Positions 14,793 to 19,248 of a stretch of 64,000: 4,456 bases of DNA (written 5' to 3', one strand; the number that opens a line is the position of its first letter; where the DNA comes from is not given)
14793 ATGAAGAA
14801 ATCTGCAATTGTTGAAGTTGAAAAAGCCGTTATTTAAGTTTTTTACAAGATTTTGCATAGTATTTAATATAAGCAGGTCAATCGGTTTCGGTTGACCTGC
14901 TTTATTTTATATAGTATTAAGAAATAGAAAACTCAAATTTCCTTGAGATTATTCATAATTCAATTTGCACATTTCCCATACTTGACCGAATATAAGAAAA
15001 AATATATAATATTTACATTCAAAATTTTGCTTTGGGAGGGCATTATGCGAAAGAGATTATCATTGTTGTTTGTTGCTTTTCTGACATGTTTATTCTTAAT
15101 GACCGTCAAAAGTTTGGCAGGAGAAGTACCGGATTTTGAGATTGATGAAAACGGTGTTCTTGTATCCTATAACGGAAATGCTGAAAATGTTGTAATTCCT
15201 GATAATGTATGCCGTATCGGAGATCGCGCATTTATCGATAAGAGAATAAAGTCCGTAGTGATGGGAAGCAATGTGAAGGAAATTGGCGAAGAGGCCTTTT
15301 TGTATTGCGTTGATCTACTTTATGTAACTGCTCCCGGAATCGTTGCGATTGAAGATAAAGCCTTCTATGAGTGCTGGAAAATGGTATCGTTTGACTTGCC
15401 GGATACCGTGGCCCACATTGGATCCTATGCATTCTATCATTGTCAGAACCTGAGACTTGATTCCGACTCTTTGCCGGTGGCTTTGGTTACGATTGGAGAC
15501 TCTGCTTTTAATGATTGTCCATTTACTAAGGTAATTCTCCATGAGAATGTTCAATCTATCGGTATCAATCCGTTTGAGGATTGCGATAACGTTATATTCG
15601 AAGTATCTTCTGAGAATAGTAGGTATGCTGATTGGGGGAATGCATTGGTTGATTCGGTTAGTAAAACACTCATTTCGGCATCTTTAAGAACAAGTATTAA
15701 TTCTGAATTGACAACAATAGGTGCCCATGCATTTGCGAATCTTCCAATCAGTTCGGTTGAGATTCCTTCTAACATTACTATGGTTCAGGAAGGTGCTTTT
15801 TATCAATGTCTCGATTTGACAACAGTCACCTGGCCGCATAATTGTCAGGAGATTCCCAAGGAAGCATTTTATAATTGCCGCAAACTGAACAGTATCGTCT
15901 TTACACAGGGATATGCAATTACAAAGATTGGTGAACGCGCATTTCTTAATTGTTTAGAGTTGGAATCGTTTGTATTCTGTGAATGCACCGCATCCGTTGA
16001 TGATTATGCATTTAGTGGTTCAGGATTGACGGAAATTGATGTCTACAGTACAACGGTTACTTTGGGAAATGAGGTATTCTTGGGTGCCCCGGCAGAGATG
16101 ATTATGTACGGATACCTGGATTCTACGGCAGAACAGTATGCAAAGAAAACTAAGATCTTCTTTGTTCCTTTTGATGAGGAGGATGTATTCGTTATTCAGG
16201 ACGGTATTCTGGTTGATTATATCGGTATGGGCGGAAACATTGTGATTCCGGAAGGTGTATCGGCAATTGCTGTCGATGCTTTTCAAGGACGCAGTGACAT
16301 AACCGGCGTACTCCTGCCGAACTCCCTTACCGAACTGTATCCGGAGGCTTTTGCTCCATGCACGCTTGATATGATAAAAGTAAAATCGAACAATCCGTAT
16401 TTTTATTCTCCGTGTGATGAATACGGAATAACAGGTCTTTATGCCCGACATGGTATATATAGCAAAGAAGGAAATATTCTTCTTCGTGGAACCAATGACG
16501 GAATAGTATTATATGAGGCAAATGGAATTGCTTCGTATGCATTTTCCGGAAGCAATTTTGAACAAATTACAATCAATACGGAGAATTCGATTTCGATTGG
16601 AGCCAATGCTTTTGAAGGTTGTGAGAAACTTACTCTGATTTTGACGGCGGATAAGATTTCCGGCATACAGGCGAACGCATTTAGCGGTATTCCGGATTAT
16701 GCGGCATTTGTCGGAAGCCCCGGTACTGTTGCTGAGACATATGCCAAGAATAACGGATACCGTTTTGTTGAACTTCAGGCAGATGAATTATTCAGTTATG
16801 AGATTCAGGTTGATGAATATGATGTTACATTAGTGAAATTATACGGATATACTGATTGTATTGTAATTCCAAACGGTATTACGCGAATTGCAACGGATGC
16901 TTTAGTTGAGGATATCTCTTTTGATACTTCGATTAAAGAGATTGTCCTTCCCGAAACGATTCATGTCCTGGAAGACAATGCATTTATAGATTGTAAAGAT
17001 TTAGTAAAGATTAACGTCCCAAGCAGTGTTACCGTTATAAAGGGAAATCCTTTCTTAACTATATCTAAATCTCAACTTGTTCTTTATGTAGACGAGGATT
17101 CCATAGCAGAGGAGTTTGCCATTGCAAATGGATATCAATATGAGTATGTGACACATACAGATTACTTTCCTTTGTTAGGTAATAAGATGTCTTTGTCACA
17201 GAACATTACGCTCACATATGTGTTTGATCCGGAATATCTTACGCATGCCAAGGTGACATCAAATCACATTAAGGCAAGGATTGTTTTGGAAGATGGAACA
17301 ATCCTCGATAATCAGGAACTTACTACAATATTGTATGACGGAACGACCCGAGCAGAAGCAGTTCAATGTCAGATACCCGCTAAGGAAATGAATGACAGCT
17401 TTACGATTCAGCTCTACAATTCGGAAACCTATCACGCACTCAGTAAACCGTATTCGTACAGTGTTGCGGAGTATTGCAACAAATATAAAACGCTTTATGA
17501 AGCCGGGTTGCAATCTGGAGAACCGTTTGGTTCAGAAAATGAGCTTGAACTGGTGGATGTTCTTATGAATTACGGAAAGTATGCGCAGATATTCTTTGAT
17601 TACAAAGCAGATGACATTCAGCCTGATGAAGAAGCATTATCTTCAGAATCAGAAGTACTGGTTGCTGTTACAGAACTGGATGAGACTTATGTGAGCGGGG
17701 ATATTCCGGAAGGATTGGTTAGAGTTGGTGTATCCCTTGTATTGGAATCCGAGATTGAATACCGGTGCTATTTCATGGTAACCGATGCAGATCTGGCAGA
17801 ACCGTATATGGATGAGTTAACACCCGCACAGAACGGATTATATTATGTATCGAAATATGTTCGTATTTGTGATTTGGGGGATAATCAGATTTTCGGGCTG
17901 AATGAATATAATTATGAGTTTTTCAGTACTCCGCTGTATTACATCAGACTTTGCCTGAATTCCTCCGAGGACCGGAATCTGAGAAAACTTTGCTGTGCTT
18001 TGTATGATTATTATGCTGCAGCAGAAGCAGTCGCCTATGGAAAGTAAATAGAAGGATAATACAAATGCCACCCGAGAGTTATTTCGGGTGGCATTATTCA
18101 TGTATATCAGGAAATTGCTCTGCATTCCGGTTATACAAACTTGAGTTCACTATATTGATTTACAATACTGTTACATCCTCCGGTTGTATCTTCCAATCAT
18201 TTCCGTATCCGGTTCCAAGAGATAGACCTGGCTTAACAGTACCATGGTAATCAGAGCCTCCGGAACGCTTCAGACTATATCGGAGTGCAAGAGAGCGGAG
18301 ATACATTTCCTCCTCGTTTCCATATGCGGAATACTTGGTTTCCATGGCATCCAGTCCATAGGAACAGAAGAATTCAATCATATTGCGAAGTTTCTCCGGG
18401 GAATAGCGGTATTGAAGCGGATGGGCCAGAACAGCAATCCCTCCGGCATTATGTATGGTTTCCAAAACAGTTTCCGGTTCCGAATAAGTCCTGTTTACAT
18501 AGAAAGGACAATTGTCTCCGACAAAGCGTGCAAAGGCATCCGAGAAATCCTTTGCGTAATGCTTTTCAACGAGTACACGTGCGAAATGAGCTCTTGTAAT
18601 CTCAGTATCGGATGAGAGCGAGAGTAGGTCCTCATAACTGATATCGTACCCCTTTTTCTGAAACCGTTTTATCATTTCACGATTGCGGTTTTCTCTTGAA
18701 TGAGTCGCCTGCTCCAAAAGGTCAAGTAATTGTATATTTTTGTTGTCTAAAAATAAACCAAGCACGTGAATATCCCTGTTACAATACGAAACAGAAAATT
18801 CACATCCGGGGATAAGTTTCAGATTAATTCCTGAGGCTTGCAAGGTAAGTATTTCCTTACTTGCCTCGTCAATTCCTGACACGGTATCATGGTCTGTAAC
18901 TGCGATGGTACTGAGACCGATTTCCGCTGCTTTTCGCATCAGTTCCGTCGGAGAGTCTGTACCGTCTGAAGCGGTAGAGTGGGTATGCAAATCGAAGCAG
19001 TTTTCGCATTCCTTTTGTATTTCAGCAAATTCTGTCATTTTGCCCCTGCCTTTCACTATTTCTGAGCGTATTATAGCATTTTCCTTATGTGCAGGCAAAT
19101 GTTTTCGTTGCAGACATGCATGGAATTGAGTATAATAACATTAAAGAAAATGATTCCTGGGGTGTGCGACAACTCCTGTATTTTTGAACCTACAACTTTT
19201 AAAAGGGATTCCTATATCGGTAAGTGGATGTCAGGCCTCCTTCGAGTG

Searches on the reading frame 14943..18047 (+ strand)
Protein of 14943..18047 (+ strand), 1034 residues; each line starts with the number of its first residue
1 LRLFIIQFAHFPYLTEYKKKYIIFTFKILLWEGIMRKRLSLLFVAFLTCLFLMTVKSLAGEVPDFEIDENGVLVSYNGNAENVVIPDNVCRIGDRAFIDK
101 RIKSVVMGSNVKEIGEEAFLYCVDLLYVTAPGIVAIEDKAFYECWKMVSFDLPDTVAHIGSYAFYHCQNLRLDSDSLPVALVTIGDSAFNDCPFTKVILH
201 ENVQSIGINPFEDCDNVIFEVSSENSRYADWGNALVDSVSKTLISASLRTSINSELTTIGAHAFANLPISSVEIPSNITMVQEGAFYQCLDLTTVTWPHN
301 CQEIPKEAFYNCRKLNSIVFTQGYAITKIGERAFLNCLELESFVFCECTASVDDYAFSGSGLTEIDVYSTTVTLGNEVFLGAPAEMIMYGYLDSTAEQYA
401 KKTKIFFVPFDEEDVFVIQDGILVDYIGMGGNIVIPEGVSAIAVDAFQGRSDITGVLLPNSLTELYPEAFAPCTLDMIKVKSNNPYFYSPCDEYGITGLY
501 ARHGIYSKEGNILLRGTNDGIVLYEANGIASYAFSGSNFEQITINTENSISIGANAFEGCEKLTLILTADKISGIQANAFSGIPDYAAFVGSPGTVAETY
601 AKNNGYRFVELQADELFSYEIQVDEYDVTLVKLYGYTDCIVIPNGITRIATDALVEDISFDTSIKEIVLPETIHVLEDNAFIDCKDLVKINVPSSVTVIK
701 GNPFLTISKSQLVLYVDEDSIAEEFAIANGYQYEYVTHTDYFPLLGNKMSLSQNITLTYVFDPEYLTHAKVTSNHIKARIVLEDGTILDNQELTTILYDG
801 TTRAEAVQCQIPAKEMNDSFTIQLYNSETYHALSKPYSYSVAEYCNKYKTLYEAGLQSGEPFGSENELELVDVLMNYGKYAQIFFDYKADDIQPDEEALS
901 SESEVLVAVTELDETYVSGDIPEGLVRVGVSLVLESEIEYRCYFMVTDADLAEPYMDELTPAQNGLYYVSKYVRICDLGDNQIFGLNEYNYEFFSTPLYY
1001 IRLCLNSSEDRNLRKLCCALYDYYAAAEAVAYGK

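Call 35: search_protein_families(library=pfam, proteins=[window:14943-18047:+])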
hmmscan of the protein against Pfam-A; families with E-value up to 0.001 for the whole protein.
window:14943-18047:+ (1034 aa): 2 families
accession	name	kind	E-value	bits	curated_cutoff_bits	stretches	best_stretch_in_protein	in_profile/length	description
PF13306.12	LRR_5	-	4.7e-81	269.4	27.7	6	257-380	1-121/127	BspA type Leucine rich repeat region (6 copies)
PF13855.12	LRR_8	-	1.4e-06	28.4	27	0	302-341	14-52/61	Leucine rich repeat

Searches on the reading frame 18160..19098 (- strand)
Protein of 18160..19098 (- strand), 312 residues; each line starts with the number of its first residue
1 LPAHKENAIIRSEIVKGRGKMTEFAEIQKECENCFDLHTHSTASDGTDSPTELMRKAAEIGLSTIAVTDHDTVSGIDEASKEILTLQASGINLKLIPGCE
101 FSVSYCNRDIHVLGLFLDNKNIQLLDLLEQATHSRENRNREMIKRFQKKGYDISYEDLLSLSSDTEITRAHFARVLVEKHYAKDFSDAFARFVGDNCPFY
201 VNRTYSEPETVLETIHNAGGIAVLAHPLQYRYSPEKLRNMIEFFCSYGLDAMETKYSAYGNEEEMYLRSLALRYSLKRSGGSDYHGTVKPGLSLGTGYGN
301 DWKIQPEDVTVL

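Call 35: search_protein_families(library=pfam, proteins=[window:18160-19098:-])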
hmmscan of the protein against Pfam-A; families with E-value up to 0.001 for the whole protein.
window:18160-19098:- (312 aa): 1 family
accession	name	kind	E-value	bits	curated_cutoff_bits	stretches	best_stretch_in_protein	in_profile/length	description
PF02811.25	PHP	-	2.9e-16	60.7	26.4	1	36-191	1-150/164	PHP domain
